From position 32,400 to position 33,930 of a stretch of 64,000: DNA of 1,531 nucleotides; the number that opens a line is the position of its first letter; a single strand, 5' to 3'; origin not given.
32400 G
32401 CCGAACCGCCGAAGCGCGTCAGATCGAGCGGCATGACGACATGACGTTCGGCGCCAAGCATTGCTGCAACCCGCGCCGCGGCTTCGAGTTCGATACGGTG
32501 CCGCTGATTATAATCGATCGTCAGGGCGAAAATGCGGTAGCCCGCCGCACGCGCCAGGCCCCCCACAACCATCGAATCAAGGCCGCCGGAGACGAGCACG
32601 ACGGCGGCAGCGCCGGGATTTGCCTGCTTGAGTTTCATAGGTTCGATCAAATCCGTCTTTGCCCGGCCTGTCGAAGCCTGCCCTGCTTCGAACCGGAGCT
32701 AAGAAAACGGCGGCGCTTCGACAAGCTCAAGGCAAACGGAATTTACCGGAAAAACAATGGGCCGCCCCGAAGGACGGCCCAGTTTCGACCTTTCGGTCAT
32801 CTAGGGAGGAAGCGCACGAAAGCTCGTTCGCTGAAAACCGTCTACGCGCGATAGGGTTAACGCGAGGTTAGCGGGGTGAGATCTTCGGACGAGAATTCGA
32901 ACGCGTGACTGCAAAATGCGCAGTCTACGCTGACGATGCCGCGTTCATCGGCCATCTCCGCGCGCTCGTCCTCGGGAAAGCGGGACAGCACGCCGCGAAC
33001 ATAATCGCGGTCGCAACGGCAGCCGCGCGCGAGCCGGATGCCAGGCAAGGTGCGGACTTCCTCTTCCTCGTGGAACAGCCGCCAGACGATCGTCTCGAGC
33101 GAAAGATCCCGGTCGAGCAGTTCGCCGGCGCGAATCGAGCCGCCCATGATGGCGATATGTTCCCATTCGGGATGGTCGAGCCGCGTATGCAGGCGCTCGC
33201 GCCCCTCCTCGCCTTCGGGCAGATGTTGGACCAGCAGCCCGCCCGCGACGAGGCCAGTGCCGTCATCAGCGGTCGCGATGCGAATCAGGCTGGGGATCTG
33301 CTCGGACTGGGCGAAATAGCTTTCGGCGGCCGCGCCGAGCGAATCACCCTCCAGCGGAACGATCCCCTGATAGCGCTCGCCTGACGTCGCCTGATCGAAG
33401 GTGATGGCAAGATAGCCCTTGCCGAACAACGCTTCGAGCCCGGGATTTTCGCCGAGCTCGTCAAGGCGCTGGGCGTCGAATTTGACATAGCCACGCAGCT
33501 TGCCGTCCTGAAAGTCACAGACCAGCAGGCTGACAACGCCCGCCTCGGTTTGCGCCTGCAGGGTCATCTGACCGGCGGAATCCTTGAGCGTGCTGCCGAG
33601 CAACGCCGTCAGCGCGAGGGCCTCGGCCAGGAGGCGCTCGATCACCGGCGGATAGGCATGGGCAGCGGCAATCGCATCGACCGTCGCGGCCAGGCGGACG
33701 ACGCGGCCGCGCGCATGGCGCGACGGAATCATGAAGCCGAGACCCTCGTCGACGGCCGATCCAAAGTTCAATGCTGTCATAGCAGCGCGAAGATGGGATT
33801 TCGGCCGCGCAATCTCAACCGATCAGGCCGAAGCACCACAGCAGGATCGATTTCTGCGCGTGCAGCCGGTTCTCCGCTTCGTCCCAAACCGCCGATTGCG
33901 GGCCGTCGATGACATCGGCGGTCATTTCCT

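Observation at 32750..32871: Unannotated 83-nt sRNA with exposed anti-SD, driven by a CtrA-box promoter embedded in the hslO 3' end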

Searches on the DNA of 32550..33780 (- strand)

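Call 4: search_rna_families(source=window, start=32550, end=32950, threshold=evalue, max_evalue=10, show_alignments=3)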
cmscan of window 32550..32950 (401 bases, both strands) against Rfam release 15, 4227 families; matches with E-value up to 10: 10.
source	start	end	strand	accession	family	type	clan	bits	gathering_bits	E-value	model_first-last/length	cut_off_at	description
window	32752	32833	-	RF02651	SorY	Gene; sRNA;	-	23.1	111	0.013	1-83/83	no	Singlet oxygen resistance RNA Y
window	32665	32727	+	RF03281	mir-596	Gene; miRNA;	-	19.4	80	1.5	1-73/73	no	mir-596 microRNA precursor family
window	32652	32786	+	RF02901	AaHKsRNA41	Gene; sRNA;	-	19.2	97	0.03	1-187/187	no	Aggregatibacter sRNA 41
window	32648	32744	-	RF03949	mir-8830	Gene; miRNA;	-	17.7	76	2.3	1-95/95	no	mir-8830 microRNA precursor family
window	32751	32802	-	RF01489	sbrA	Gene; sRNA;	-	15.2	45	2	1-71/71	no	Listeria sRNA sbrA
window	32740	32802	-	RF04062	MIR949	Gene; miRNA;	-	14.8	100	5.7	1-106/106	no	MIR949 microRNA precursor family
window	32654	32786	+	RF03045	proV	Gene; sRNA;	-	14.2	88.5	0.63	1-149/149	no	proV RNA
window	32744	32805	-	RF00519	suhB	Gene; sRNA;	CL00108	14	41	2.6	1-77/77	no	Makes More Granules Regulator RNA (mmgR)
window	32758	32780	-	RF00126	ryfA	Gene; sRNA;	-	10.1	80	3.1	270-292/296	no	ryfA RNA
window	32804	32950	-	RF02423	Bp1_781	Gene; sRNA;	-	9.7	80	3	82-230/230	5'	Burkholderia sRNA Bp1_Cand871_SIPHT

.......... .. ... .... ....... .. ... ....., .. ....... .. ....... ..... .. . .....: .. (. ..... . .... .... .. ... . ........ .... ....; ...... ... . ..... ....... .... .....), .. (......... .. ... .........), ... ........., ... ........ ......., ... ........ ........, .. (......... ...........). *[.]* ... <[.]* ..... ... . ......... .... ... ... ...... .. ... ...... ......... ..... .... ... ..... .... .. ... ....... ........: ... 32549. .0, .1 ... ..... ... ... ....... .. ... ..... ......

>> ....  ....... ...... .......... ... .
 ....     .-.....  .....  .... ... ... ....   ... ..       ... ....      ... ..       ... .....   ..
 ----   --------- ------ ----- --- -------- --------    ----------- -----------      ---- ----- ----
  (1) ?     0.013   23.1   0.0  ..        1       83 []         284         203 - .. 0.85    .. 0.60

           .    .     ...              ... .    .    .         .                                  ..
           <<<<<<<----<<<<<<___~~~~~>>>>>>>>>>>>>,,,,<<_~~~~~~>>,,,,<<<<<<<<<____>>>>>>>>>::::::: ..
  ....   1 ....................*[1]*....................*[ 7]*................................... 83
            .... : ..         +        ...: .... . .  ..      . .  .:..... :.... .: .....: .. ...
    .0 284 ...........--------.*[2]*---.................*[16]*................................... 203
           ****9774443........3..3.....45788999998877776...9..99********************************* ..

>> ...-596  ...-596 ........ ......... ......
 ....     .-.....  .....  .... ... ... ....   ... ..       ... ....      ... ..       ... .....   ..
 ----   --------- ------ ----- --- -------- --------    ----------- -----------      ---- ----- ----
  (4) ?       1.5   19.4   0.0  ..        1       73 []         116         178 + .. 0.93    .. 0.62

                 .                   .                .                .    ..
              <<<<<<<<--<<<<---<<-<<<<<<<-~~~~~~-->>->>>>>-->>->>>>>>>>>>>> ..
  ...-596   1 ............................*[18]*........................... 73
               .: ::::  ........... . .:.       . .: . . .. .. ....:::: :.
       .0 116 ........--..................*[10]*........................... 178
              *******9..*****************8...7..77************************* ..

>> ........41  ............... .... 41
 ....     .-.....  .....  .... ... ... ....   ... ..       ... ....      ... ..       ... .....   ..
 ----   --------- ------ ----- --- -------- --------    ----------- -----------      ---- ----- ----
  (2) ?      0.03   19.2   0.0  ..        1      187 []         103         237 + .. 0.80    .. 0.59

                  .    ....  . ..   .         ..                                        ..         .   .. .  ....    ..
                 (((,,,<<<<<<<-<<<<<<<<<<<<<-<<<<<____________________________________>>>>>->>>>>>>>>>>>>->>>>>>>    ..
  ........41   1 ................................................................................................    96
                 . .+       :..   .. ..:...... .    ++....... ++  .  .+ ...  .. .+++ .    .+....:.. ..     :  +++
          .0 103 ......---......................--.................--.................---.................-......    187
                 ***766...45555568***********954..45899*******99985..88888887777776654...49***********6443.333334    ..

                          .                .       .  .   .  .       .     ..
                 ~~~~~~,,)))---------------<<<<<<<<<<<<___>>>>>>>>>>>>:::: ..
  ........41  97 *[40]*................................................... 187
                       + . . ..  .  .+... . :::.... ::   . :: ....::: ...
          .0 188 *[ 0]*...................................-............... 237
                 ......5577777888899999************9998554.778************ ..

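Call 14: search_rna_families(sources=[L001, L002, L003, L004, L005, L007, L008, L011, L015, L022, L031, L033, L048, L050, L056, L059, L065, L066, L068, L071], threshold=gathering)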
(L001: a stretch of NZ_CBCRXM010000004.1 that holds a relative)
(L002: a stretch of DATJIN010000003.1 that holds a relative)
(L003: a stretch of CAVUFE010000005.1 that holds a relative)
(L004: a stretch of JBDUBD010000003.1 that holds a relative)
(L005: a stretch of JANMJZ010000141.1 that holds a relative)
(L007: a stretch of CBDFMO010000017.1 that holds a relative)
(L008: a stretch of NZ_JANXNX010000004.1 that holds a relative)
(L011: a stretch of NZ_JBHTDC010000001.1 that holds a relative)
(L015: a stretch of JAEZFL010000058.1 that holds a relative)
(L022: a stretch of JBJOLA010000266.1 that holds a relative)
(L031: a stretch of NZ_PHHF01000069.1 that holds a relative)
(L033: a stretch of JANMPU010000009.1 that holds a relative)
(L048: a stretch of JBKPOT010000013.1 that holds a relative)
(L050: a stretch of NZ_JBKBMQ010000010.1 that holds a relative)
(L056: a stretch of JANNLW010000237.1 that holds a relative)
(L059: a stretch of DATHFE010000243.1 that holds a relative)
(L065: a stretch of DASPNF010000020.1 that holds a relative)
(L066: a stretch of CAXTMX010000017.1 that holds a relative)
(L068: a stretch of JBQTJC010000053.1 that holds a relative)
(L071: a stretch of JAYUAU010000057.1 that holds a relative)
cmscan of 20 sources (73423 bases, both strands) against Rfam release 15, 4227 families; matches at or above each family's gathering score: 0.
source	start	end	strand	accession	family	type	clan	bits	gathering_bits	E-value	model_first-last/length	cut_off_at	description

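Call 29: build_rna_model(alignment_id=A1, structure=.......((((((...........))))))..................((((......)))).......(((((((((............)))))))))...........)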
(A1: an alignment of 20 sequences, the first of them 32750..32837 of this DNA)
Model R1 built from alignment A1 (20 sequences, 110 columns); structure: as given.
model positions 89; base pairs 19; branch points 2; effective number of sequences 3.85; information 0.64 bits per position. Calibrated on 0.2 Mb of random sequence (short: E-values are rough).
structure used (alignment columns):
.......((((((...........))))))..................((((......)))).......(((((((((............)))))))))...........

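Call 30: search_with_rna_model(model_id=R1, sources=[window, L001, L002, L003, L004, L005, L006, L007, L008, L009, L010, L011, L012, L013, L014, L015, L016, L017, L018, L019, L020, L021, L022, L023, L024, L025, L026, L027, L028, L029, L030, L031, L032, L033, L034, L035, L036, L037, L038, L039, L040, L041, L042, L043, L044, L045, L046, L047, L048, L049, L050, L051, L052, L053, L054, L055, L056, L057, L058, L059, L060, L061, L062, L063, L064, L065, L066, L067, L068, L069, L070, L071, L072, L073, L074, L075, L076, L077, L078, L079, L080], max_evalue=1, make_alignment=true)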
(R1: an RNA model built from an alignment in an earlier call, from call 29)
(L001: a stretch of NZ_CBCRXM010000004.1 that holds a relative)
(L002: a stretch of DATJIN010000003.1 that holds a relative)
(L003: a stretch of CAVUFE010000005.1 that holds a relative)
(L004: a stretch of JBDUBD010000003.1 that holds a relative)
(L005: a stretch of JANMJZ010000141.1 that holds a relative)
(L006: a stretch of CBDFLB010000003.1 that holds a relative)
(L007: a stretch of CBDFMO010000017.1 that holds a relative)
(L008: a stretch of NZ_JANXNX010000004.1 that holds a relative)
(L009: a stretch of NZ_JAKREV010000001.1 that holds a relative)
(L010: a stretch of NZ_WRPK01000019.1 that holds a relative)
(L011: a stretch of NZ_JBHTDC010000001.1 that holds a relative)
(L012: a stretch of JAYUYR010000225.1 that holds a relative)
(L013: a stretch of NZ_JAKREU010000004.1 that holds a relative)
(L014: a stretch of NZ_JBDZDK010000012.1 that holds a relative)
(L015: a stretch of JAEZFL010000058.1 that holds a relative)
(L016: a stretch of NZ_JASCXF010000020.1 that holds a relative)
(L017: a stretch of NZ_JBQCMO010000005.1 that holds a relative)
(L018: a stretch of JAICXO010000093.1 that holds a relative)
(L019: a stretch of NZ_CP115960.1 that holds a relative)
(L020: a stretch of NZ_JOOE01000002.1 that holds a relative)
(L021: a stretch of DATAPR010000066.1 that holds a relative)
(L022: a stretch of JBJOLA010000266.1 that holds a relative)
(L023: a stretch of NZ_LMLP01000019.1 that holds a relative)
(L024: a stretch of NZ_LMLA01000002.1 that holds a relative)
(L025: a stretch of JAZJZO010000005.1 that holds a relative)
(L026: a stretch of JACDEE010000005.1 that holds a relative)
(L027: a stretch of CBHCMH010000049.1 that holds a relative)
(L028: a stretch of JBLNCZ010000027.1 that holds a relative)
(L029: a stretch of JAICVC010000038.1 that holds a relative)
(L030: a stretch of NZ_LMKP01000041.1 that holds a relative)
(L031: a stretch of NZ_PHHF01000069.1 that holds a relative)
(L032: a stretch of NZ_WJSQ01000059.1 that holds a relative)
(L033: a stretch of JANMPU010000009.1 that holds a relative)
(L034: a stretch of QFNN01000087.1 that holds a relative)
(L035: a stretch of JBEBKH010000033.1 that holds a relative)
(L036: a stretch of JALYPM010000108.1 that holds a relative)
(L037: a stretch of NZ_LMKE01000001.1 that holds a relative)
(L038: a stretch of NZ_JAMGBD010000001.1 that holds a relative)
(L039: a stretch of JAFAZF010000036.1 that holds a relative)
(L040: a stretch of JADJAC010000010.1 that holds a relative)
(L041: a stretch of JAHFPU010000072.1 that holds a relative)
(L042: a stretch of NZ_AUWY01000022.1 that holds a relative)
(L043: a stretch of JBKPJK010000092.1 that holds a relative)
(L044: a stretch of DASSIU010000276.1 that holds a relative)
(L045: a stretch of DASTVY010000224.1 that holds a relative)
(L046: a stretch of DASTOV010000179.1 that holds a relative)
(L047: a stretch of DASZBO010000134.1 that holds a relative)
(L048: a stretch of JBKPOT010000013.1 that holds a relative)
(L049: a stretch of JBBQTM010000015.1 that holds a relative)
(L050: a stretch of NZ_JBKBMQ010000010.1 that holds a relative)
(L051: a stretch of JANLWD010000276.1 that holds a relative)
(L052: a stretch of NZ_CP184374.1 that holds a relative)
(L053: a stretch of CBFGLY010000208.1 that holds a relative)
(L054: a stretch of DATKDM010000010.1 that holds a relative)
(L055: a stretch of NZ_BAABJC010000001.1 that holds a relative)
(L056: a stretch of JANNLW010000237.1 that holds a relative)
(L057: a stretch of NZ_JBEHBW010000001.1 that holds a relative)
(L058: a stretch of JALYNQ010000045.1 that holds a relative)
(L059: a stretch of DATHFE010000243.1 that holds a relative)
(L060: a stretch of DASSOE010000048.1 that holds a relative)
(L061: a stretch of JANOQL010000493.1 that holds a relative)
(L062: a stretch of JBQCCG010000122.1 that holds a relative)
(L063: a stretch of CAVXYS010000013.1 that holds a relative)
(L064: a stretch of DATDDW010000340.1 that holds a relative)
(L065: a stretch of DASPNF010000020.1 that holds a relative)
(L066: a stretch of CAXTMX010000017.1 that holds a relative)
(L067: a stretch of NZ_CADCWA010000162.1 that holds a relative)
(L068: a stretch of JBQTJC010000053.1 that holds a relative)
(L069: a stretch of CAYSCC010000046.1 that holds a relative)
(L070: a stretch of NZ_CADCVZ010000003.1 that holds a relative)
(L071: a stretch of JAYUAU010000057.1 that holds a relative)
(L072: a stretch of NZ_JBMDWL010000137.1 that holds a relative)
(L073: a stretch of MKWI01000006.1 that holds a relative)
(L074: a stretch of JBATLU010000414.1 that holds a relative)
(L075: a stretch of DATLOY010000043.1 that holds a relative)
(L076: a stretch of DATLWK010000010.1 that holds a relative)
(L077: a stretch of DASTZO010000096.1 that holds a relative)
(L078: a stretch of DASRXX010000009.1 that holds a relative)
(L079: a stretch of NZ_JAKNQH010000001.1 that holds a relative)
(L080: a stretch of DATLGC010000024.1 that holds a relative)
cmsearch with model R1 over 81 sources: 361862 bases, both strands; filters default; matches with E-value up to 1: 92.
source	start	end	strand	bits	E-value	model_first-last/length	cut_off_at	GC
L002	2449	2534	+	89.9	1.5e-22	1-89/89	no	0.57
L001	2449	2534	+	88.4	3.8e-22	1-89/89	no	0.62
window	32748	32833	-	88.2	4.5e-22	1-89/89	no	0.59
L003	2448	2534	+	85.3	2.8e-21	1-89/89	no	0.6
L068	2479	2568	+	85.2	2.9e-21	1-89/89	no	0.63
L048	2908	3000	+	84.2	5.7e-21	1-89/89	no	0.63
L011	2973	3060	+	82.2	2e-20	1-89/89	no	0.67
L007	2944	3034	+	77.9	3.3e-19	1-89/89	no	0.57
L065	3039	3127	+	77.8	3.5e-19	1-89/89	no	0.65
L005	2944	3035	+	75.4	1.6e-18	1-89/89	no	0.61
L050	2987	3075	+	68.8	1.1e-16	1-89/89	no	0.69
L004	2944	3032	+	67.9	2e-16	1-89/89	no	0.56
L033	2955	3048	+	67.8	2.1e-16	1-89/89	no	0.6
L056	2951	3039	+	67.7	2.2e-16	1-89/89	no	0.6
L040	2944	3037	+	66.6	4.5e-16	1-89/89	no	0.54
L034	2966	3055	+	66.5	4.7e-16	1-89/89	no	0.61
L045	2862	2952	+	66.5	4.8e-16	1-89/89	no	0.65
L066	2908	2992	+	65.7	7.7e-16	1-89/89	no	0.62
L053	1354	1444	+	65.3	9.9e-16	1-89/89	no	0.64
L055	2876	2968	+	65.2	1.1e-15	1-89/89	no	0.61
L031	3091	3178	+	63.2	4e-15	1-89/89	no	0.6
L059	1470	1566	+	61.2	1.4e-14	1-89/89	no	0.59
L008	2939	3026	+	60.8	1.8e-14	1-89/89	no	0.58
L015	2442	2528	+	60.6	2.1e-14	1-89/89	no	0.63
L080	2937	3030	+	59.8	3.5e-14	1-89/89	no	0.61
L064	2904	2998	+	58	1.1e-13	1-89/89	no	0.63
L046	2861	2950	+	57.5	1.5e-13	1-89/89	no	0.67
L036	2893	2982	+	57.2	1.9e-13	1-89/89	no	0.67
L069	2954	3047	+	57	2.1e-13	1-89/89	no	0.53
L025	2909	3001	+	57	2.1e-13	1-89/89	no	0.6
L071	2926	3010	+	56.2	3.5e-13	1-89/89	no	0.53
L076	2934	3026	+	56.1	3.6e-13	1-89/89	no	0.67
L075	2189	2286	+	55.5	5.6e-13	1-89/89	no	0.58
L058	2868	2958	+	55.3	6.1e-13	1-89/89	no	0.63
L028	2890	2981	+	55.1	6.9e-13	1-89/89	no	0.66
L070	2838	2935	+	54.8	8.3e-13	1-89/89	no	0.65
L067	2835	2931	+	54.5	1e-12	1-89/89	no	0.68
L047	2888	2982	+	54.3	1.2e-12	1-89/89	no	0.63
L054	2905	2999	+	54.1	1.3e-12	1-89/89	no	0.66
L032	2916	3010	+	53.6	1.8e-12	1-89/89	no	0.66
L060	2916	3010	+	53.2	2.4e-12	1-89/89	no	0.67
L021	2887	2979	+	52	5.1e-12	1-89/89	no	0.67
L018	2460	2553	+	50.7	1.2e-11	1-89/89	no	0.66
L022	2451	2526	+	50.3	1.6e-11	1-89/89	no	0.5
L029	2883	2978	+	49.3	2.8e-11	1-89/89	no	0.62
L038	2880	2968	+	48.9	3.8e-11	1-89/89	no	0.62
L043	2896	2991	+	48.4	5.2e-11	1-89/89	no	0.6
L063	2881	2976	+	48.1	6.1e-11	1-89/89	no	0.57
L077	2339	2435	+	45.5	3.4e-10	1-89/89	no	0.65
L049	2866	2953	+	44.4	6.6e-10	1-89/89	no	0.64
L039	3017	3096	+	42.8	1.8e-09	1-89/89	no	0.66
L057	2852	2953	+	38.9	2.2e-08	1-89/89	no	0.62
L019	2964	3038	+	32.4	1.4e-06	1-89/89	no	0.56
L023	2862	2942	+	30.1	6.2e-06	1-89/89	no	0.62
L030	2862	2942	+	29.9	7.2e-06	1-89/89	no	0.63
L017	2861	2941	+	29.4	9.7e-06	1-89/89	no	0.64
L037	2862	2942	+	29.3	1e-05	1-89/89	no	0.63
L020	2937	3009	+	29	1.3e-05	1-89/89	no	0.59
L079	2932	3015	+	28.6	1.6e-05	1-89/89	no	0.62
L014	2869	2942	+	24.2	0.00028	1-89/89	no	0.55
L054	3797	3873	-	23.1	0.00054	1-89/89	no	0.58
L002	2491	2558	-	20.2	0.0035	1-89/89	no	0.62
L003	2491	2562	-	19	0.0078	1-89/89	no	0.62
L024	2859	2939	+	18.9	0.0081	1-89/89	no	0.6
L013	2860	2940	+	18.7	0.0091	1-89/89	no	0.63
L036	2935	3020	-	18.7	0.0094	1-89/89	no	0.71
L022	2483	2559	-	18.4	0.011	1-89/89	no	0.6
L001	2491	2558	-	18.4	0.012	1-89/89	no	0.65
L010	2974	3034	-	18.1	0.014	1-89/89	no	0.67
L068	2536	2557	-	17.3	0.023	57-78/89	no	0.91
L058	2913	3010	-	17.2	0.024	1-89/89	no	0.58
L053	1411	1439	-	16.6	0.036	51-78/89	no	0.69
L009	2882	2944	+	16.1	0.05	1-89/89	no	0.59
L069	3013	3042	-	15.3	0.084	51-78/89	no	0.63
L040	3003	3026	-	14.5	0.14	57-78/89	no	0.75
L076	77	165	+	13.8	0.21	1-89/89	no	0.69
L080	33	122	+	13.4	0.27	1-89/89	no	0.64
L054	2950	3029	-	13.4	0.27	1-89/89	no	0.75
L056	3005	3028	-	13.4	0.28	57-78/89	no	0.88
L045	2918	2947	-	13.3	0.3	51-78/89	no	0.67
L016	2874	2944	+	13.1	0.33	1-89/89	no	0.66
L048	2955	3046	-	12.9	0.37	1-89/89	no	0.7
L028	2943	2970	-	12.4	0.51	57-78/89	no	0.86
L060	50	135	+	12.2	0.59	1-89/89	no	0.63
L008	2993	3015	-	12.1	0.62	58-77/89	no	0.87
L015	2486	2560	-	11.8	0.76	1-89/89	no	0.68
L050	3044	3064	-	11.7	0.81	57-78/89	no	0.95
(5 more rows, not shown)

Alignment A2: 92 matches aligned to the model, 181 columns, each read 5' to 3' on its own strand. Consensus structure (alignment columns), stored with it:
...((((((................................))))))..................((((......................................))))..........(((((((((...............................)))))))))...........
